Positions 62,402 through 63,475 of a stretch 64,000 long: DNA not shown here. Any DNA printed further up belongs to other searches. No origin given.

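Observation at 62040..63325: Iteron-like direct repeats plus an initiator-like HTH gene at the strand-switch point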

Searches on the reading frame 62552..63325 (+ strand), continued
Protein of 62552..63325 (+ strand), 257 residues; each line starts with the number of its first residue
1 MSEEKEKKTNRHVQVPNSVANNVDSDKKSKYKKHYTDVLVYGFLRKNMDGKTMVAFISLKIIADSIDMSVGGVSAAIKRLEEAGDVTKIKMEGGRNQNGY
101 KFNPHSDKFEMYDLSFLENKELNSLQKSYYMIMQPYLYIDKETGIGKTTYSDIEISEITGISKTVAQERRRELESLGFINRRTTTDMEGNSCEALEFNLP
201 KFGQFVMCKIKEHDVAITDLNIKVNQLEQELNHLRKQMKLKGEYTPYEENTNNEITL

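Call 36: search_protein_families(library=phrogs, alignment_id=A1, max_evalue=0.001)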
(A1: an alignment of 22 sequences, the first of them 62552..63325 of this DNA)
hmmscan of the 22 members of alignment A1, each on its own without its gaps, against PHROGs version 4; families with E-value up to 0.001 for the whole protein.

A. member 1, window:62552-63325:+ (257 aa): 8 families
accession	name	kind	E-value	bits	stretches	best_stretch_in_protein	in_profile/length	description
phrog_678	-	DNA, RNA and nucleotide metabolism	6.2e-08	33.6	0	38-108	61-140/346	replication initiation O-like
phrog_8102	-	DNA, RNA and nucleotide metabolism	2.1e-07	31.4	1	105-243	14-146/337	replication initiation protein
phrog_186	-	DNA, RNA and nucleotide metabolism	3.5e-07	31.2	0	1-90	11-96/308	DnaD-like helicase loader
phrog_26369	-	DNA, RNA and nucleotide metabolism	5.1e-07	30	1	38-95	62-119/347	replication initiation protein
phrog_270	-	DNA, RNA and nucleotide metabolism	5.7e-07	30.2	0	138-191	59-109/383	replication initiation protein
phrog_391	-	DNA, RNA and nucleotide metabolism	1e-06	29.6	1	52-106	33-92/298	replication initiation O-like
phrog_9088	-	unknown function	5e-06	27.3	1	23-99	28-101/227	-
phrog_1835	-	DNA, RNA and nucleotide metabolism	0.00026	21.4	0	54-93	65-104/301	HTH DNA binding protein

B. families by the number of members that match (of 22 scanned): 33 families (the first 25 are shown)
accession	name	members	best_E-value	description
phrog_678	-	22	1.4e-12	replication initiation O-like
phrog_186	-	22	2.5e-10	DnaD-like helicase loader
phrog_270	-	20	6.4e-13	replication initiation protein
phrog_391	-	19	5.2e-09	replication initiation O-like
phrog_8102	-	18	7.4e-12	replication initiation protein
phrog_428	-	16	9.9e-10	replication initiation protein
phrog_345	-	16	6.4e-08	replication initiation O-like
phrog_1835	-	14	1.2e-07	HTH DNA binding protein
phrog_26369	-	10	5.1e-07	replication initiation protein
phrog_1032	-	9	2.7e-08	replication initiation protein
phrog_9088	-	9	4.1e-06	-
phrog_7498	-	8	2.9e-06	DnaD-like helicase loader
phrog_1687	-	7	3.4e-07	MarR family transcrition regulator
phrog_1368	-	5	2e-06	transcriptional regulator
phrog_22534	-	5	5.1e-05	-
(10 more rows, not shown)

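Call 37: find_related_loci(query=A1, collection=viral_contigs, flank=3000)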
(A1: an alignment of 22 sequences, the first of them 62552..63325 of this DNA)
Query A1 (257 aa) in viral_contigs; peptide patterns used: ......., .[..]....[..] (x = any residue, [..] = any of these).
99 stretches matched a pattern; 5 encode a relative of the query (tblastn E <= 1e-3); 4 distinct loci.
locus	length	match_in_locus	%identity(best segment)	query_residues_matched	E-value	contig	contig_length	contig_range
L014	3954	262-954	49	6-239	1e-65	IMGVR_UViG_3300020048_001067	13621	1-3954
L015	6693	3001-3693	46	6-239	9e-66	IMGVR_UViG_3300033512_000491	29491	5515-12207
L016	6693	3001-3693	44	6-239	3e-63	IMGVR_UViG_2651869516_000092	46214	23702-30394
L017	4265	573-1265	46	6-239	9e-66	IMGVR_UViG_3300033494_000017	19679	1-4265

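Call 38: find_related_loci(query=A1, collection=metagenome_contigs, flank=3000)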
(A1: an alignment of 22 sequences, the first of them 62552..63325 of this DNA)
Query A1 (257 aa) in metagenome_contigs; peptide patterns used: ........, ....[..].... (x = any residue, [..] = any of these).
298 stretches matched a pattern; 6 encode a relative of the query (tblastn E <= 1e-3); 6 distinct loci.
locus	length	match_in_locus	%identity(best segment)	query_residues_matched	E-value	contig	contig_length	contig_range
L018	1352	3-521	79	84-255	5e-98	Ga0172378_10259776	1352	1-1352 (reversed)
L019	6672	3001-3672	54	11-228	5e-77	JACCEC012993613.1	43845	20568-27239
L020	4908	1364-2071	46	1-239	3e-68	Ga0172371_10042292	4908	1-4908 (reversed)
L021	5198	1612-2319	46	1-239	3e-68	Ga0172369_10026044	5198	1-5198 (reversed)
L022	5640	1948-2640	47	6-239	5e-66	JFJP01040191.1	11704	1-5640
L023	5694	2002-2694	46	6-239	9e-66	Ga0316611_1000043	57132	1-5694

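Call 65: search_protein_representatives(alignment_id=A1)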
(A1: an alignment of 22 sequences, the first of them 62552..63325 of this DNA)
Query: 22 sequences, 249 profile positions. Proteins with E-value up to 0.001 (for the whole library): 824; up to 1e-10: 353; up to 1e-30: 112. The best 150 are listed.
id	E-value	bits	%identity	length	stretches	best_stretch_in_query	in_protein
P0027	9.3e-101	353.0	-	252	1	4-240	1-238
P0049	1.2e-63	231.4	-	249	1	3-239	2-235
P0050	2.2e-55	204.4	-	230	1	4-236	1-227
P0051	3.5e-54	200.5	-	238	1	6-242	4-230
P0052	1.1e-50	189.0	-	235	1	4-232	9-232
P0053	1.8e-48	181.7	-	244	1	1-239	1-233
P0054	4.4e-46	173.9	-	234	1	13-245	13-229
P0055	5.2e-46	173.7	-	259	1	3-233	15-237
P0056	1.1e-45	172.6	-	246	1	4-244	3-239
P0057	1.5e-45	172.1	-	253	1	1-230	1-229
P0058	1.9e-45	171.8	-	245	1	28-246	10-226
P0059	1.6e-44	168.8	-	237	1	5-246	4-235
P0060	4.5e-44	167.3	-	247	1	33-239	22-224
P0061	2.3e-43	165.0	-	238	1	30-229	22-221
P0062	3.8e-43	164.3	-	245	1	4-241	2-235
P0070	1.8e-41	158.8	-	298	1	5-247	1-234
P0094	8.1e-37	143.6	-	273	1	3-243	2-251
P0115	7.0e-34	134.0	-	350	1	33-236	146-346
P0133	8.4e-33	130.4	-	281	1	7-242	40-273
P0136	9.9e-33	130.2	-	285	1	1-241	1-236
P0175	1.4e-29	119.8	-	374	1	13-243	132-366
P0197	7.6e-28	114.2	-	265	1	32-245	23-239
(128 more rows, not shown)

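Call 66: list_cluster_members(proteins=[P0049, P0050, P0053, P0070, P0094, P0115, P0133, P0175, P0136, P0197])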
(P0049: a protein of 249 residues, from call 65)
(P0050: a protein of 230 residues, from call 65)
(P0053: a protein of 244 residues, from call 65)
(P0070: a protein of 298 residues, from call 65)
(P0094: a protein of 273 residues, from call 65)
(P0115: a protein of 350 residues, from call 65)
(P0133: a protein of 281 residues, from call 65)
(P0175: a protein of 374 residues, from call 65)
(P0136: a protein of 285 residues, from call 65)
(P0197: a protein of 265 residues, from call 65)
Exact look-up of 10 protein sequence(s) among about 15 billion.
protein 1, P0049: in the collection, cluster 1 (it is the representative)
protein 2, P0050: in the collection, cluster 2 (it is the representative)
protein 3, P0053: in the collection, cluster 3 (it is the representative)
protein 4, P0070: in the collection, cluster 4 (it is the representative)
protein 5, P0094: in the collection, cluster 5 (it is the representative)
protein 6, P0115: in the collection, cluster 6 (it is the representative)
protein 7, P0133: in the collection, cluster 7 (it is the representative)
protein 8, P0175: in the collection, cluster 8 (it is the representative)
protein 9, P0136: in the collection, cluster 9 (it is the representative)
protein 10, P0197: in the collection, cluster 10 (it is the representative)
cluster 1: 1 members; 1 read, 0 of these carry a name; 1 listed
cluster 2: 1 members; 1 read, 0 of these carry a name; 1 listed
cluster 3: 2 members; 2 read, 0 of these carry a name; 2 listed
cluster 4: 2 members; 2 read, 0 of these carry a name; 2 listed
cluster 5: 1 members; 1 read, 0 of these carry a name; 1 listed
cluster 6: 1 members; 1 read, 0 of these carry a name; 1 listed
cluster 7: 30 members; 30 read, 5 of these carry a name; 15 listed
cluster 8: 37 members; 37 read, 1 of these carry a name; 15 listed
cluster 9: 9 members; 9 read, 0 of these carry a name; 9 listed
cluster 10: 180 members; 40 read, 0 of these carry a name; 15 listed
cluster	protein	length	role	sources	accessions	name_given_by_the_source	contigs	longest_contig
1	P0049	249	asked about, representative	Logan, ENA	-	-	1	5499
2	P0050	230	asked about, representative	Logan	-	-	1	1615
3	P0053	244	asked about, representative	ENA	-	-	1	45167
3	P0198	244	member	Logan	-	-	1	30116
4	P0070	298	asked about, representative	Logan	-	-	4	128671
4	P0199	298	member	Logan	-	-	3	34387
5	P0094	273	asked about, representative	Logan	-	-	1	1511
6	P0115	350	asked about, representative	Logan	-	-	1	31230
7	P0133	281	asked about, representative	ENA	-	-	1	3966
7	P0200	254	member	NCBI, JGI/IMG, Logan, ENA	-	uncharacterized coiled-coil protein SlyX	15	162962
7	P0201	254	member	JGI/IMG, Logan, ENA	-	hypothetical protein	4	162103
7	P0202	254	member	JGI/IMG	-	hypothetical protein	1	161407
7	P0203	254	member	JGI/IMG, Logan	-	hypothetical protein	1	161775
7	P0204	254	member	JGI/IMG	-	uncharacterized coiled-coil protein SlyX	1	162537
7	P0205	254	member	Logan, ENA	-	-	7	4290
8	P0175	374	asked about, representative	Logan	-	-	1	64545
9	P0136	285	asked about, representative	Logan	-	-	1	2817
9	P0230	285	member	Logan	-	-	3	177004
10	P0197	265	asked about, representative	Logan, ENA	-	-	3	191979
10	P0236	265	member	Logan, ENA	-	-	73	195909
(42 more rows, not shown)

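Call 67: find_encoding_contigs(protein=P0236, flank=4000, max_places=2)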
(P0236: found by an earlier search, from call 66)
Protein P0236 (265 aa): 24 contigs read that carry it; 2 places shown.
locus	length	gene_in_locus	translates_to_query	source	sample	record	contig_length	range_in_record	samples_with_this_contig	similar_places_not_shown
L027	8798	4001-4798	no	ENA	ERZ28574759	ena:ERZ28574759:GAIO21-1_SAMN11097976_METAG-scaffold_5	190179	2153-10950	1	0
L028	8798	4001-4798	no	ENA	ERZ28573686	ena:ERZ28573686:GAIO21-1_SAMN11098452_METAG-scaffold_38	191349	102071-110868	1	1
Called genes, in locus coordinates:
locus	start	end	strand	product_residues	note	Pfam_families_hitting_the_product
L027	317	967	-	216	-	-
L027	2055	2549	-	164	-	-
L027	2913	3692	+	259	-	PF01978:TrmB (faint), PF13730:HTH_36, PF21984:DnaD_N (faint), PF01047:MarR (faint), PF02082:Rrf2 (faint), PF13545:HTH_Crp_2 (faint), PF08279:HTH_11 (faint), PF13412:HTH_24 (faint)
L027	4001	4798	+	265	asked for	PF13730:HTH_36, PF08279:HTH_11 (faint), PF13412:HTH_24 (faint)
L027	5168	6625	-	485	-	-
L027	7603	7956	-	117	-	-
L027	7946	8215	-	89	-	-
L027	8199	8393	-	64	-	-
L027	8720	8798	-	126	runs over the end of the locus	-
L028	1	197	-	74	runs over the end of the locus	-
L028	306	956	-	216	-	-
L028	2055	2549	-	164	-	-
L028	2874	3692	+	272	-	PF01047:MarR (faint), PF13730:HTH_36, PF02082:Rrf2 (faint), PF13545:HTH_Crp_2 (faint), PF21984:DnaD_N (faint), PF08279:HTH_11 (faint), PF13412:HTH_24 (faint)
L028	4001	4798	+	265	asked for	PF13730:HTH_36, PF08279:HTH_11 (faint), PF13412:HTH_24 (faint)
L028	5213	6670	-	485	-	-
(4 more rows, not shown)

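Call 68: find_encoding_contigs(protein=P0200, flank=4000, max_places=2)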
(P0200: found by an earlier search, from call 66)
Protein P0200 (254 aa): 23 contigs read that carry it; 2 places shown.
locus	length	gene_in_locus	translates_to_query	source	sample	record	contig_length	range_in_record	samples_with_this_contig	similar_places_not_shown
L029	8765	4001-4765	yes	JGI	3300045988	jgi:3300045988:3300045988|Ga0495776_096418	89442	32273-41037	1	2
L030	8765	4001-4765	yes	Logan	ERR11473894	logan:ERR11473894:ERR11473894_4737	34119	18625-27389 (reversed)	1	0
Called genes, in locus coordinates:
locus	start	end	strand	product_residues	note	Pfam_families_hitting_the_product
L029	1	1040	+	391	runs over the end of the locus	-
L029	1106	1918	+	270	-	-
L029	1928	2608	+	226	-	PF02643:DUF192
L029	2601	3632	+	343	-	-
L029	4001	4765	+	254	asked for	PF13730:HTH_36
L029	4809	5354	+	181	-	PF05838:Glyco_hydro_108, PF09374:PG_binding_3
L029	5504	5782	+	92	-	-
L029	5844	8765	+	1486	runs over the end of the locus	-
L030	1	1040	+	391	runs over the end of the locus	-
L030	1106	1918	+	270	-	-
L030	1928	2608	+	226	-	PF02643:DUF192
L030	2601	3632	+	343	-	-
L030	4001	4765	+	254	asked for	PF13730:HTH_36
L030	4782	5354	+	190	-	PF05838:Glyco_hydro_108, PF09374:PG_binding_3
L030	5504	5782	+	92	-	-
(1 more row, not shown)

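Call 74: search_dna_similar(query=P0200, collection=phages, mode=protein, max_evalue=0.001, max_rows=15)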
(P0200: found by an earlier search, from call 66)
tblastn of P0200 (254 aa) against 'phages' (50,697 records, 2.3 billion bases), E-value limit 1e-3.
No match.

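Call 77: search_protein_families(library=ncbifam, proteins=[window:62552-63325:+, P0033, P0046, P0200, P0236, P0175, P0115], max_evalue=0.01)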
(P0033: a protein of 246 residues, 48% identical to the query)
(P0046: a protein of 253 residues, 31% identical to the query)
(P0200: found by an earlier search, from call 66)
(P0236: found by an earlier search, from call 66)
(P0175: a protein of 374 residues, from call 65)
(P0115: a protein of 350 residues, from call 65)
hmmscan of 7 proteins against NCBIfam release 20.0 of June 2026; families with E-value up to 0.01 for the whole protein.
window:62552-63325:+ (257 aa): 1 family
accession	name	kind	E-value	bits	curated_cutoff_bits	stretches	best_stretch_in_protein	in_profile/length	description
NF040939.2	trans_reg_lrs14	equivalog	0.00074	19.5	90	0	148-186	35-73/103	Lrs14 family HTH-type transcriptional regulator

P0033 (246 aa): 7 families
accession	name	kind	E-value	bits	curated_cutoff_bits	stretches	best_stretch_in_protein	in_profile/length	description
NF040939.2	trans_reg_lrs14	equivalog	2.2e-05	24.4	90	0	141-178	35-72/103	Lrs14 family HTH-type transcriptional regulator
NF053606.1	Sta1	subfamily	4.6e-05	23.5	80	0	140-178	32-70/100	Sta1 family transcriptional regulator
NF041397.1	TranRegGlpR_Halo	equivalog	9.5e-05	22.1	300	0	51-96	18-63/253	HTH-type transcriptional regulator GlpR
NF033788.1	HTH_metalloreg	subfamily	0.00014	21.6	55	0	54-97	27-70/77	metalloregulator ArsR/SmtB family transcription factor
TIGR01884.1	cas_HTH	subfamily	0.00015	21.2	60.2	1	145-174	159-188/202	CRISPR-associated CARF protein Csa3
NF040947.1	trans_reg_LysM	equivalog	0.00037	20.3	180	0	141-184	18-59/136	HTH-type transcriptional regulator LysM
NF049902.1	FTL_1293_fam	exception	0.0025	18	170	1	140-175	20-55/150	FTL_1293 family small RNA FtrC-regulated protein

P0046 (253 aa): 3 families
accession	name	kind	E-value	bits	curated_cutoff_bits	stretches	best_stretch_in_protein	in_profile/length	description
NF038251.1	AdcR_fam_Zn_TF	equivalog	0.00096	19.4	175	1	130-218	48-130/143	zinc-dependent MarR family transcriptional regulator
NF052638.1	TransRegOhrRVib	equivalog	0.0043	16.8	200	0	133-213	53-137/141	transcriptional regulator OhrR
TIGR02698.1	CopY_TcrY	equivalog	0.0072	16.6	121.95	0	47-85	26-64/130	CopY/TcrY family copper transport repressor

P0200 (254 aa): 2 families
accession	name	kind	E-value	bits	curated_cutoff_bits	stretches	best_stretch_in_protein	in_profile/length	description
NF001268.0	PRK00228.1-4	equivalog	0.00054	19.8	216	1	58-175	54-164/201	YqgE/AlgH family protein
NF045622.1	Npun_F5560_fam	hypoth_equivalog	0.0085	16.2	125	0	188-237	48-97/156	Npun_F5560 family protein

P0236 (265 aa): 8 families
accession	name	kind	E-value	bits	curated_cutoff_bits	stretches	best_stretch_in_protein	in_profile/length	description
NF053606.1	Sta1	subfamily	0.00024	21.1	80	1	39-82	31-73/100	Sta1 family transcriptional regulator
NF040939.2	trans_reg_lrs14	equivalog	0.00026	21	90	1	40-79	33-72/103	Lrs14 family HTH-type transcriptional regulator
NF049902.1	FTL_1293_fam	exception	0.00053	20.2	170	0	139-236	29-128/150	FTL_1293 family small RNA FtrC-regulated protein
TIGR00122.1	birA_repr_reg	equivalog_domain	0.0008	19.3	70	0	45-72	15-42/69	biotin operon repressor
TIGR02431.1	pcaR_pcaU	subfamily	0.0028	17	284.75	0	36-121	17-95/248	beta-ketoadipate pathway transcriptional regulators, PcaR/PcaU/PobR family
TIGR04523.1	Mplasa_alph_rch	subfamily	0.0039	15.2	270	1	202-253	397-448/745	helix-rich protein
TIGR01884.1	cas_HTH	subfamily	0.0047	16.3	60.2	0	44-77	157-190/202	CRISPR-associated CARF protein Csa3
NF046008.1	ICE_MAGa4850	equivalog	0.0049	17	55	0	28-77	50-97/233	MAGa4850 family ICE element protein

P0175 (374 aa): 6 families
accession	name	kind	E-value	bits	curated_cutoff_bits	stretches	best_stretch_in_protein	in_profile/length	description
NF003119.0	PRK04036.1-4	equivalog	3.4e-05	22.5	823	1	18-164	32-180/590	DNA-directed DNA polymerase II small subunit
NF041395.1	TranRegLrpA1_Halo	equivalog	0.0011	19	250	1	172-200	20-48/142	HTH-type transcriptional regulator LrpA1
NF053610.1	Sso10a_fam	subfamily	0.0014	18.6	60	1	156-206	8-52/64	Sso10a family chromatin protein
TIGR02404.1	trehalos_R_Bsub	equivalog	0.0021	17.7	211.95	0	169-234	22-83/233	trehalose operon repressor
NF045622.1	Npun_F5560_fam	hypoth_equivalog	0.005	16.9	125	0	293-358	34-99/156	Npun_F5560 family protein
NF041016.1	trans_reg_ArnR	equivalog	0.0062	16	400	0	119-206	90-168/269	HTH-type transcriptional activator ArnR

P0115 (350 aa): 7 families
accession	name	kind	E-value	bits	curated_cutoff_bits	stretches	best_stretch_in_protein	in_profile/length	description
TIGR01453.1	grpIintron_endo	subfamily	2e-15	57.4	56.05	1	4-114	3-101/215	group I intron endonuclease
NF047563.1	modulin_PmtR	equivalog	0.00087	19.3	200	0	152-203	25-75/125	PSM export ABC transporter transcriptional regulator PmtR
NF052285.1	GABA_TF_GabR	exception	0.0037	16.1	600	1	157-204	17-62/456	MocR-like transcriptional regulator GabR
TIGR00308.1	TRM1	equivalog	0.0039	16.6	280.65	0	124-196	275-347/375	tRNA (guanine(10)-N(2))-dimethyltransferase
TIGR00738.1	rrf2_super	superfamily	0.0056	16.6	73.3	0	165-194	27-56/132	Rrf2 family transcriptional regulator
NF053881.1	TransRegDeoRBac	equivalog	0.0056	15.9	420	0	165-198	22-55/311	DNA-binding transcriptional repressor DeoR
NF052282.1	PLP_TF_PdxR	equivalog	0.0065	15.6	320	0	163-199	25-61/448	MocR-like pyridoxine biosynthesis transcription factor PdxR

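Call 79: search_dna_similar(query=window:62552-63325:+, collection=plasmids, mode=protein, max_evalue=0.01, max_rows=15)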
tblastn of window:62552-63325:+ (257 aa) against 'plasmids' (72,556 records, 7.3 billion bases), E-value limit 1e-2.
No match.
